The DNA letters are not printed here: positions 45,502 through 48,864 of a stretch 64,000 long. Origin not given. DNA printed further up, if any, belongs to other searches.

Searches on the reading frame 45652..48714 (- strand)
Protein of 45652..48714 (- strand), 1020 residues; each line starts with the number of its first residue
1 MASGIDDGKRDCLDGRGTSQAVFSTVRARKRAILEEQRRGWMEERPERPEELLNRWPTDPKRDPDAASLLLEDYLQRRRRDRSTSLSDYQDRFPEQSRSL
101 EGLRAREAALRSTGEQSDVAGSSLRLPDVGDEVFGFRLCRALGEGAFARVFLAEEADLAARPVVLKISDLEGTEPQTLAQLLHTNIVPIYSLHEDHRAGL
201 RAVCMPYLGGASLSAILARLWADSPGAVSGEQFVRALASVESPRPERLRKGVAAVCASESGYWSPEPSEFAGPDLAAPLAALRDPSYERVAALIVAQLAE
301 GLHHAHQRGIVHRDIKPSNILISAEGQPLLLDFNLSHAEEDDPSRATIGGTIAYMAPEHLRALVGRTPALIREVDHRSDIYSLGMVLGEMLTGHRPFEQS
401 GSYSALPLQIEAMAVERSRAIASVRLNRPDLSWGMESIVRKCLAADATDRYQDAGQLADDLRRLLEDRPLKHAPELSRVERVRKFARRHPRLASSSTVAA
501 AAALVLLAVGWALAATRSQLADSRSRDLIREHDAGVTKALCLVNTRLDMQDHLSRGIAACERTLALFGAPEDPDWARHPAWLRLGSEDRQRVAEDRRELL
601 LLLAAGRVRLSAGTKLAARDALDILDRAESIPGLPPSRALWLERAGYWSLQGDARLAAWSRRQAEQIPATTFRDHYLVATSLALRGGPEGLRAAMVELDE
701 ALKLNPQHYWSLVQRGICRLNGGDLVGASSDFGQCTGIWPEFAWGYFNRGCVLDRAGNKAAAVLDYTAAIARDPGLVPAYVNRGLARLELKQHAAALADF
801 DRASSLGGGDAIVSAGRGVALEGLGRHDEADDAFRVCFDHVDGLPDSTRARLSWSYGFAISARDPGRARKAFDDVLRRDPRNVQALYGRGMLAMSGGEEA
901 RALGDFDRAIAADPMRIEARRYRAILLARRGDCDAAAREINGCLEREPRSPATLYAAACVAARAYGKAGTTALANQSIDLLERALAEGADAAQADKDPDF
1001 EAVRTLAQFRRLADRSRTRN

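Call 68: search_protein_families(library=pfam, proteins=[window:45652-48714:-], max_evalue=0.00001)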
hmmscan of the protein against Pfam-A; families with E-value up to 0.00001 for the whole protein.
window:45652-48714:- (1020 aa): 10 families
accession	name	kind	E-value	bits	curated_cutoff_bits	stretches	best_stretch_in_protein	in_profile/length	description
PF00069.31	Pkinase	-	1e-32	114.1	31.7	1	288-452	97-253/263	Protein kinase domain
PF07714.23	PK_Tyr_Ser-Thr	-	8.6e-19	68.3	23.1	1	138-450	3-248/258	Protein tyrosine and serine/threonine kinase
PF00515.34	TPR_1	-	1.8e-16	59.6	27.8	0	778-803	2-27/34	Tetratricopeptide repeat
PF07719.23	TPR_2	-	1.8e-16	59.3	27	0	745-775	3-33/34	Tetratricopeptide repeat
PF13431.12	TPR_17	-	1.2e-15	56.8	24.4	0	766-797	2-33/34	Tetratricopeptide repeat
PF13432.12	TPR_16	-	3.3e-10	40.7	32.7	1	861-914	9-62/65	Tetratricopeptide repeat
PF13181.12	TPR_8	-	1.1e-09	38.2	25.7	0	746-774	4-32/34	Tetratricopeptide repeat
PF01636.29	APH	-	2.2e-08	34.6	23.2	1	141-336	4-197/239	Phosphotransferase enzyme family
PF13371.12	TPR_9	-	1.5e-07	31.8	35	0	900-952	12-64/73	Tetratricopeptide repeat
PF13174.12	TPR_6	-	1.5e-06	28.9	26.3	0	884-914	1-31/33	Tetratricopeptide repeat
